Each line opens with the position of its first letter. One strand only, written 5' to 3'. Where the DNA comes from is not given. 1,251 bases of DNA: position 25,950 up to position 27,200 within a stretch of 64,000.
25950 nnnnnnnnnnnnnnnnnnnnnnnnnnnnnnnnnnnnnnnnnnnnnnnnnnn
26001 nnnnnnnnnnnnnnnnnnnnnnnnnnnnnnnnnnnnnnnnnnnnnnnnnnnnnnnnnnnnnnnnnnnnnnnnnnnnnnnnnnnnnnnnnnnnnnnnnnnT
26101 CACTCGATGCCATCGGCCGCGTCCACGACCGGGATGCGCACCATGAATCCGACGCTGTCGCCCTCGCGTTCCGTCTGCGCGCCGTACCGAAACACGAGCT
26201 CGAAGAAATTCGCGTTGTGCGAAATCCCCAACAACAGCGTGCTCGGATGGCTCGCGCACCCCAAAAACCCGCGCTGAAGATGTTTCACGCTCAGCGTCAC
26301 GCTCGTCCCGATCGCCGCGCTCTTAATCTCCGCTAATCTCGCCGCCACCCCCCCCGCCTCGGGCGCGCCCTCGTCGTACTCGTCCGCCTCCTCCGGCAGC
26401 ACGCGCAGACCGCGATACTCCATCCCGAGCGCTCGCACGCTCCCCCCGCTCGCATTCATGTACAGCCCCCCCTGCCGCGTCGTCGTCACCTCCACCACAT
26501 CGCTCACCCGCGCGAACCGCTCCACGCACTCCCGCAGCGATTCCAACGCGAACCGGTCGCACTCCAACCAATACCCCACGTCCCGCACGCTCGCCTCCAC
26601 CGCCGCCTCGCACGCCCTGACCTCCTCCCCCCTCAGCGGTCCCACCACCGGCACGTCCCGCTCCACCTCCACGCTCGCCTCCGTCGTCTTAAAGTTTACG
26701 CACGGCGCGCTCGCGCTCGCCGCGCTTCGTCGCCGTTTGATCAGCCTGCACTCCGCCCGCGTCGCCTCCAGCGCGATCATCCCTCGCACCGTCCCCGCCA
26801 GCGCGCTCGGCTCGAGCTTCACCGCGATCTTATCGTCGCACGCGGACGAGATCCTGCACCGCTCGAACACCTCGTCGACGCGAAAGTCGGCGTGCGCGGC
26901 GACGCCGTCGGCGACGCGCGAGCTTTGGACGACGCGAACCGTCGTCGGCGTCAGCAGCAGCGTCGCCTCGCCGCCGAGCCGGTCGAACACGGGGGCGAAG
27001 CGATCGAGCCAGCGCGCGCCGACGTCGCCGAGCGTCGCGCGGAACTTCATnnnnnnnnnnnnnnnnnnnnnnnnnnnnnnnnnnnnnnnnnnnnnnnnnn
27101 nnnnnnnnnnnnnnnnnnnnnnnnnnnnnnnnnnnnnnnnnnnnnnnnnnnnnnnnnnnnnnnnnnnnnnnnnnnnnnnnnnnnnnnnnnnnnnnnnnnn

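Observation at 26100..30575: Checkpoint clamp subunit HUS1 and RECQL4-type helicase share one 78-bp bidirectional promoter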

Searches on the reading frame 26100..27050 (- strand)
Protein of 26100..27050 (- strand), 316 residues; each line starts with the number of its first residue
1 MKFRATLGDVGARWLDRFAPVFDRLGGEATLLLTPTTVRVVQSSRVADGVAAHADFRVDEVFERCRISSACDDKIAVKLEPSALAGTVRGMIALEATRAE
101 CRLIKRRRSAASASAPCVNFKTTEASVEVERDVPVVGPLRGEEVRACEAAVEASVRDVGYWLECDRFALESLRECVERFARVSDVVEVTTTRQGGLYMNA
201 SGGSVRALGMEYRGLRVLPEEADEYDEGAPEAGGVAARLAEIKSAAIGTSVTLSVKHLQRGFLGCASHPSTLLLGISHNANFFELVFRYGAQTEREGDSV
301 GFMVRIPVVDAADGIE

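Call 4: search_protein_families(library=pfam, proteins=[window:26100-27050:-], max_evalue=1)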
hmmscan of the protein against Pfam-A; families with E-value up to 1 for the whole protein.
window:26100-27050:- (316 aa): 4 families
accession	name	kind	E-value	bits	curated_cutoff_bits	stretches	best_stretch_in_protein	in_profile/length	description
PF04005.17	Hus1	-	2.3e-27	96.3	27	1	1-280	1-266/288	Hus1-like protein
PF02035.20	Coagulin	-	0.098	13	25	1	95-174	57-135/174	Coagulin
PF16063.10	DUF4805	-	0.23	11.2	27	1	55-124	52-119/265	Domain of unknown function (DUF4805)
PF08553.16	VID27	-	0.31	10.5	22.1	1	49-118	118-187/356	VID27 C-terminal WD40-like domain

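Call 5: search_solved_structures(query=window:26100-27050:-, max_evalue=10, show_alignments=2)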
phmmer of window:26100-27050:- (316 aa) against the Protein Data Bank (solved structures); distinct sequences matched with E-value up to 10: 2.
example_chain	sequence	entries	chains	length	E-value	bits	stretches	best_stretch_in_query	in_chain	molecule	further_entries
6a8z_A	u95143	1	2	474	1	12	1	247-313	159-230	Zinc metalloprotease, putative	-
6iff_A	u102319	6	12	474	1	12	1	247-313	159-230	Zinc metalloprotease | Zinc metalloprotease, putative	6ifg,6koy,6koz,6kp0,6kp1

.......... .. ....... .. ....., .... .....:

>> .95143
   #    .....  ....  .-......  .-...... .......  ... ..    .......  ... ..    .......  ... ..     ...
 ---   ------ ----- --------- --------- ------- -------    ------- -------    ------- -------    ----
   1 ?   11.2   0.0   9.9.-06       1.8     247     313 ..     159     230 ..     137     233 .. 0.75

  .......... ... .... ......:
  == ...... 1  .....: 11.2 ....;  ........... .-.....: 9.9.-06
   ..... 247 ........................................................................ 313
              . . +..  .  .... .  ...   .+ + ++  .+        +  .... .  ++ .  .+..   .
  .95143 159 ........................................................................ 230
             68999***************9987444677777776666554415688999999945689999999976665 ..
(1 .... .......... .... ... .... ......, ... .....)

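Call 8: find_encoding_contigs(protein=window:26100-27050:-, flank=10000, max_places=6)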
Protein window:26100-27050:- (316 aa): 4 contigs read that carry it; 4 places shown.
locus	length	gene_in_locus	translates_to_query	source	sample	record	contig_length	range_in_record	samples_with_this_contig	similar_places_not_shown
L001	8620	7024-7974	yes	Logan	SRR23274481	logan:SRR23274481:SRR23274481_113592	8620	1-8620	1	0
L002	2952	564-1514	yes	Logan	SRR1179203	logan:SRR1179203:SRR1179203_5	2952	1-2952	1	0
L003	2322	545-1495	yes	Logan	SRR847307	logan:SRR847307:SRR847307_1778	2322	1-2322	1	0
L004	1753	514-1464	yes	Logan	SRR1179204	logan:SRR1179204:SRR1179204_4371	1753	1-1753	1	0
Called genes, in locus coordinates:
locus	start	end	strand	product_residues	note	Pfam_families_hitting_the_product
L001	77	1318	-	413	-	PF00465:Fe-ADH, PF13685:Fe-ADH_2 (weak), PF25137:ADH_Fe_C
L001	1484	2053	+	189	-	PF10159:MMtag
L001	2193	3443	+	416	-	-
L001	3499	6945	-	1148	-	PF00270:DEAD, PF00271:Helicase_C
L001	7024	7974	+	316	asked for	PF04005:Hus1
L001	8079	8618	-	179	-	?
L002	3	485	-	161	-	?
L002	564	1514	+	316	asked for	PF04005:Hus1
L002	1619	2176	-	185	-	PF17833:pre-PUA_NIP7, PF03657:UPF0113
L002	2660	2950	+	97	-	?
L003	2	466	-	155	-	?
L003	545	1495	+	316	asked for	PF04005:Hus1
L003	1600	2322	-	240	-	?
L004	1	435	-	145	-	?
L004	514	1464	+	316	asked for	PF04005:Hus1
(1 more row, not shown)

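Call 10: find_homologous_proteins(query=window:26100-27050:-, max_evalue=0.00001)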
Query window:26100-27050:- (316 aa): 12 proteins with E <= 0.00001 among 8000 candidates.
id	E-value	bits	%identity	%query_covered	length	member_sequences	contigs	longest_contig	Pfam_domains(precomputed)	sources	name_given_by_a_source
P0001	9.2e-200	680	99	100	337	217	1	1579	PF04005.18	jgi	jgi:HUS1 checkpoint protein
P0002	1.9e-144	499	99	74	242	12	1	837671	PF04005.18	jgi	-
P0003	2.4e-136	472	70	99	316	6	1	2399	PF04005.18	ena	-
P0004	6.1e-134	464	67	100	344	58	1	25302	PF04005.18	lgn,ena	-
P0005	6.6e-133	461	69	98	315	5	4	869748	PF04005.18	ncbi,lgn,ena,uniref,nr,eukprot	ncbi:Checkpoint protein Hus1/Mec3 [Ostreococcus tauri]|uniref:Checkpoint protein Hus1/Mec3 n=1 Tax=O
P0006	1.1e-131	457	68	100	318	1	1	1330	PF04005.18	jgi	-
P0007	2.3e-126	439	63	100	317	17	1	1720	PF04005.18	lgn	-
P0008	6.1e-123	428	70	91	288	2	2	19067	PF04005.18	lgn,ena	-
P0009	1.7e-118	414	61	100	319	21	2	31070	PF04005.18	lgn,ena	-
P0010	6.8e-116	405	59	100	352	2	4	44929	PF04005.18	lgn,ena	-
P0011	1.2e-108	381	95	59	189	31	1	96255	PF04005.18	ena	-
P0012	2.4e-65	239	60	64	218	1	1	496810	PF04005.18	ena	-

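Call 11: find_encoding_contigs(protein=P0005, flank=8000, max_places=3)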
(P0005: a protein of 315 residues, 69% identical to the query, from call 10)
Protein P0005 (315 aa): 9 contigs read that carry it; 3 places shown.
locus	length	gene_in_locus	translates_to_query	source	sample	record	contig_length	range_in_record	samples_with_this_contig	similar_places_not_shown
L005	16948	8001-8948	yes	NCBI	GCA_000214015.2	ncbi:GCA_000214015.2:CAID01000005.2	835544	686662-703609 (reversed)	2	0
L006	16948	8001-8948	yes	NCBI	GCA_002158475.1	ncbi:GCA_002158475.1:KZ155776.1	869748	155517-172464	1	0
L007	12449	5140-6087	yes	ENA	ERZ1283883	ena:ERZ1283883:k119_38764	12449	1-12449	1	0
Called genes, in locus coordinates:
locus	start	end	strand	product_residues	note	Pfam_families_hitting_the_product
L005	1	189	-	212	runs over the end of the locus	-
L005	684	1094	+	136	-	-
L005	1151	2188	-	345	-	PF00465:Fe-ADH, PF13685:Fe-ADH_2 (faint), PF25137:ADH_Fe_C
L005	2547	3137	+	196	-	-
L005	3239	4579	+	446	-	-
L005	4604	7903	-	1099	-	PF00270:DEAD, PF00271:Helicase_C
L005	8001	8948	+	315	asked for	PF04005:Hus1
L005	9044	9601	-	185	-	PF17833:pre-PUA_NIP7, PF03657:UPF0113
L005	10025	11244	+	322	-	PF00076:RRM_1, PF16367:RRM_7 (faint), PF00076:RRM_1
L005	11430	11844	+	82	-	-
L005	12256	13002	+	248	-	-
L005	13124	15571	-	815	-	PF00955:HCO3_cotransp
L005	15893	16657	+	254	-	PF06026:Rib_5-P_isom_A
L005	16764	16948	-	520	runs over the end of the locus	PF01734:Patatin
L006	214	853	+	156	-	-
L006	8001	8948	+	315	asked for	PF04005:Hus1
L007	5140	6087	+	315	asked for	PF04005:Hus1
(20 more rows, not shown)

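Call 12: find_encoding_contigs(protein=P0010, flank=8000, max_places=3)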
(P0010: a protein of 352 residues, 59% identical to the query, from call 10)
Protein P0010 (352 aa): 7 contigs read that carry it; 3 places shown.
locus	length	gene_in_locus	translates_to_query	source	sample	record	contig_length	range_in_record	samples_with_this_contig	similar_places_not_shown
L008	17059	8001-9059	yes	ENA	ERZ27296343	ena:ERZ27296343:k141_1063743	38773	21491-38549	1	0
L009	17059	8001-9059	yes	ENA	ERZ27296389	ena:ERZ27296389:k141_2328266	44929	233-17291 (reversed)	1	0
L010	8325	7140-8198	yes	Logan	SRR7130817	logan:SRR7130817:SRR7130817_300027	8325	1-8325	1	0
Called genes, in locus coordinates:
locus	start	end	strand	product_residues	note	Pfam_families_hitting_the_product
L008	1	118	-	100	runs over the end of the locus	-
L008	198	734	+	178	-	-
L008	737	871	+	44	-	-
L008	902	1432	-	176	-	PF25137:ADH_Fe_C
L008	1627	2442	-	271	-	PF00465:Fe-ADH, PF13685:Fe-ADH_2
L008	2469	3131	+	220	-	-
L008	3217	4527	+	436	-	-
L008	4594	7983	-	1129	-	PF11719:Drc1-Sld2, PF00270:DEAD, PF04851:ResIII (weak), PF00271:Helicase_C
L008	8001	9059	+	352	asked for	PF04005:Hus1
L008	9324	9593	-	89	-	PF03657:UPF0113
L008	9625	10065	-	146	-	PF17833:pre-PUA_NIP7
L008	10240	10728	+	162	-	PF00076:RRM_1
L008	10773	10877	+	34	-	-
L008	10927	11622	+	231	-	PF00076:RRM_1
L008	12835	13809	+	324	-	-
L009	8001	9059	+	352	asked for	PF04005:Hus1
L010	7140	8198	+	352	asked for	PF04005:Hus1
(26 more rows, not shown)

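Call 13: find_encoding_contigs(protein=P0012, flank=8000, max_places=3)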
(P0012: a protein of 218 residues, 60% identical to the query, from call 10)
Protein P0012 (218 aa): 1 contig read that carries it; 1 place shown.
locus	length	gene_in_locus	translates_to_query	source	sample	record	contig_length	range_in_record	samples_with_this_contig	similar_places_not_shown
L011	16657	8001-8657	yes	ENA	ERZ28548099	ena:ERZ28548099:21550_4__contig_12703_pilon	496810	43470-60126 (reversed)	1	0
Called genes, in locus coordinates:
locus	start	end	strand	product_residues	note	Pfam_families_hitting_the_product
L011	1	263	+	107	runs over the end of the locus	-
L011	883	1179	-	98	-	PF25137:ADH_Fe_C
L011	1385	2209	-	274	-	PF00465:Fe-ADH, PF13685:Fe-ADH_2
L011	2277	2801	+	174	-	-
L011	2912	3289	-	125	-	-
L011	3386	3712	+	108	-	-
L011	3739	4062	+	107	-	-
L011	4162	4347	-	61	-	-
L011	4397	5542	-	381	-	PF00271:Helicase_C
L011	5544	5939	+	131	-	-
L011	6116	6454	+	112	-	-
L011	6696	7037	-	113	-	-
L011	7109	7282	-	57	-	-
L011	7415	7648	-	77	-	-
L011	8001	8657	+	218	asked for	PF04005:Hus1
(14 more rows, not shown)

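Call 26: find_related_loci(query=A1, collection=metagenome_contigs, flank=7000)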
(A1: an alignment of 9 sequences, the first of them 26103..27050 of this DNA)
Query A1 (316 aa) in metagenome_contigs; peptide patterns used: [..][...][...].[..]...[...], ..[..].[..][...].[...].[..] (x = any residue, [..] = any of these).
185 stretches matched a pattern; 122 encode a relative of the query (tblastn E <= 1e-3); the best 80 are kept; 78 distinct loci.
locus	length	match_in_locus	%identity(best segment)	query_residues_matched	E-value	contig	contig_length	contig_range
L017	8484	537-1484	100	1-316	0e+0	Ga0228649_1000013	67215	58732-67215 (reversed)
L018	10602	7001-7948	99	1-316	0e+0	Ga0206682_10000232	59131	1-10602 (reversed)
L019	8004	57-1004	98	1-316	0e+0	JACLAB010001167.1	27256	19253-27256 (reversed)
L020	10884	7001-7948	97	1-316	0e+0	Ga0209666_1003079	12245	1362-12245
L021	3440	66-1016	97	1-316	0e+0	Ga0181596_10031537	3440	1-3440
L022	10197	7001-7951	97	1-316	0e+0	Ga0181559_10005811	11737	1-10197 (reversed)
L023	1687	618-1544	70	1-309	5e-155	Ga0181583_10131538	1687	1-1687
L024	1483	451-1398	67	1-316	3e-154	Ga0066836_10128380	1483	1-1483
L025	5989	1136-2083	67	1-316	2e-141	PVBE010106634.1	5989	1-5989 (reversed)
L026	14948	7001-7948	67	1-316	7e-141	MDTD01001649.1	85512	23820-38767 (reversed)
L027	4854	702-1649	67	1-316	1e-142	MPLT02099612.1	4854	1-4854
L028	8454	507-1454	67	1-316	7e-141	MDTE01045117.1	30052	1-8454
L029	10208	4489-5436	67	1-316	1e-140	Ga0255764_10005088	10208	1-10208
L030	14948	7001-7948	67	1-316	1e-140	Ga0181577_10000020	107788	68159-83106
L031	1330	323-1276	68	1-316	2e-153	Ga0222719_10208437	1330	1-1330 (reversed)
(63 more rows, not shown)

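Call 40: find_homologous_proteins(query=A1, max_evalue=0.001)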
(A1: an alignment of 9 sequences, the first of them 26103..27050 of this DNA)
Query A1 (9 sequences) (316 aa, profile of the alignment): 27 proteins with E <= 0.001 among 8000 candidates.
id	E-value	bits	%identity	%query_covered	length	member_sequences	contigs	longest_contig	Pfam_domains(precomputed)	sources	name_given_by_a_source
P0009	1.2e-163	562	61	100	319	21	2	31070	PF04005.18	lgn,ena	-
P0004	6.5e-163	559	67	100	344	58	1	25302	PF04005.18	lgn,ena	-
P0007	1.3e-162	559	63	100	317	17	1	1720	PF04005.18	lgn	-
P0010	2.3e-162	558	59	100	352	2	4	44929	PF04005.18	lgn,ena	-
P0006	3.0e-161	554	68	100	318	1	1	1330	PF04005.18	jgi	-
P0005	9.6e-158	542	69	98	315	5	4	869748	PF04005.18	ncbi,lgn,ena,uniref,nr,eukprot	ncbi:Checkpoint protein Hus1/Mec3 [Ostreococcus tauri]|uniref:Checkpoint protein Hus1/Mec3 n=1 Tax=O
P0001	5.6e-154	530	99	100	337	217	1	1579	PF04005.18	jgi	jgi:HUS1 checkpoint protein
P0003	2.3e-148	512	70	99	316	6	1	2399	PF04005.18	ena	-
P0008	7.6e-137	474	70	91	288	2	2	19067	PF04005.18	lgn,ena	-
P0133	1.9e-118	413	27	97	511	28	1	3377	PF04005.18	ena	-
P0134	2.0e-118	413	26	97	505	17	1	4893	PF04005.18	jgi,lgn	-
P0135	3.9e-118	412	27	97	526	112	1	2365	PF04005.18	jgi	jgi:hypothetical protein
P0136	2.4e-111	390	27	97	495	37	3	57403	PF04005.18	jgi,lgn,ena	-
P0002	1.6e-110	387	99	74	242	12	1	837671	PF04005.18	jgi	-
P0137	2.3e-104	367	29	97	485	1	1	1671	PF04005.18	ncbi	-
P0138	7.5e-99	349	28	97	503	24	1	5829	PF04005.18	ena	-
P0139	5.5e-94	333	26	97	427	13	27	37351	PF04005.18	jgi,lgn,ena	jgi:hypothetical protein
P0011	2.7e-86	308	95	59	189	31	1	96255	PF04005.18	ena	-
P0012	7.4e-77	277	60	64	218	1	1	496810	PF04005.18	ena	-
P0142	3.4e-46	176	26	48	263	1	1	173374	PF04005.18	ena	-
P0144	5.9e-36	142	30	34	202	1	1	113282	PF04005.18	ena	-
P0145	6.0e-34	136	30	29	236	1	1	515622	PF04005.18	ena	-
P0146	4.1e-26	110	31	31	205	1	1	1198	PF04005.18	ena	-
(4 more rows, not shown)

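Call 50: search_solved_structures(query=A1, max_evalue=0.01)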
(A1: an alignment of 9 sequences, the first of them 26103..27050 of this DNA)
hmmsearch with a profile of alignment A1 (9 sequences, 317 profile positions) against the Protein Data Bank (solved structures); distinct sequences matched with E-value up to 0.01: 3.
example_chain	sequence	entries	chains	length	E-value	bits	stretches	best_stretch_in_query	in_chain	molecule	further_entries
3g65_C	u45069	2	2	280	3.7e-13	52.6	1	1-277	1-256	Checkpoint protein HUS1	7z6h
3a1j_B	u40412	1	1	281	3.8e-13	52.6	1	1-277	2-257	Checkpoint protein HUS1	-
3ggr_B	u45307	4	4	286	3.6e-12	49.4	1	2-276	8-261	Checkpoint protein HUS1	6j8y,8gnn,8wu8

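Call 69: list_cluster_members(proteins=[P0001, P0002, P0013, P0024, P0025, P0004, P0009, P0136])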
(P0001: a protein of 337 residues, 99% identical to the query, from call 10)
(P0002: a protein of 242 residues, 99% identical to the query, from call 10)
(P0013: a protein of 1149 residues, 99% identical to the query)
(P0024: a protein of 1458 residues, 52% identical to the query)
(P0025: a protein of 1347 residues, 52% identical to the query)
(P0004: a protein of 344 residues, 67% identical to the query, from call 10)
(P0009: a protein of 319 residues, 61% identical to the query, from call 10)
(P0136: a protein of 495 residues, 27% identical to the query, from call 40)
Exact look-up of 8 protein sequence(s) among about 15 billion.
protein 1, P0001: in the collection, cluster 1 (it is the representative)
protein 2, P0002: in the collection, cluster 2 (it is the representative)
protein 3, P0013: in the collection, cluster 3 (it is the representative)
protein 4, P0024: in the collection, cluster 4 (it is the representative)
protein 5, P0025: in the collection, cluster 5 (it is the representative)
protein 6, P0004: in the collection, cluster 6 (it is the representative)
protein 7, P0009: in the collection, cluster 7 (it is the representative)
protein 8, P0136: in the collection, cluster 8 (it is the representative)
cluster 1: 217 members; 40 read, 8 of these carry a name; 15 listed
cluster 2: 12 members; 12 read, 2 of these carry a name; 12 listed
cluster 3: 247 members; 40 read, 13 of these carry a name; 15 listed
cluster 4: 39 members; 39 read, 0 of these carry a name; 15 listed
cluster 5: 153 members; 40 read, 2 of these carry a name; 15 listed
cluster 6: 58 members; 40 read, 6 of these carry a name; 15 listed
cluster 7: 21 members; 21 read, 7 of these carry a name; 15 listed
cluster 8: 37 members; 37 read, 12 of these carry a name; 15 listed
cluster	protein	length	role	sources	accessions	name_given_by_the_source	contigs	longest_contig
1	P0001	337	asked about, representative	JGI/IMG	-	HUS1 checkpoint protein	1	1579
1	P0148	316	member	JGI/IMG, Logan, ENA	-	HUS1 checkpoint protein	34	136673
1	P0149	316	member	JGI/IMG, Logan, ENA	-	HUS1 checkpoint protein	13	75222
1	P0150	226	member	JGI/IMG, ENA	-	HUS1 checkpoint protein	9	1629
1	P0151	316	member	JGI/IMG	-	HUS1 checkpoint protein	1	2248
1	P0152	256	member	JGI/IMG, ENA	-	HUS1 checkpoint protein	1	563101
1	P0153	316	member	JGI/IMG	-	HUS1 checkpoint protein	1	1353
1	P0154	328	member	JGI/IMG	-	HUS1 checkpoint protein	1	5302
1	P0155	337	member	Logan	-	-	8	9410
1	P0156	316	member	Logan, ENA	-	-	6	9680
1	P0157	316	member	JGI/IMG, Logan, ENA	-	-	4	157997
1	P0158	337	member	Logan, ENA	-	-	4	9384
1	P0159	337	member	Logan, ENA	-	-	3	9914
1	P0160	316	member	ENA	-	-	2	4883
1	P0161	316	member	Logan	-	-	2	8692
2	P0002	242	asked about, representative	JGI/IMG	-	-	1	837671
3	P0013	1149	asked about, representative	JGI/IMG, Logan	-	-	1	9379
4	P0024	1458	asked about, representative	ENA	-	-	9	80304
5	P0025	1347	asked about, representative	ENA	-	-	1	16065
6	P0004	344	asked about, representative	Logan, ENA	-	-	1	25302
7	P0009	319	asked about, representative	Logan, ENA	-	-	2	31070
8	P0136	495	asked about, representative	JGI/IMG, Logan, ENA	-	-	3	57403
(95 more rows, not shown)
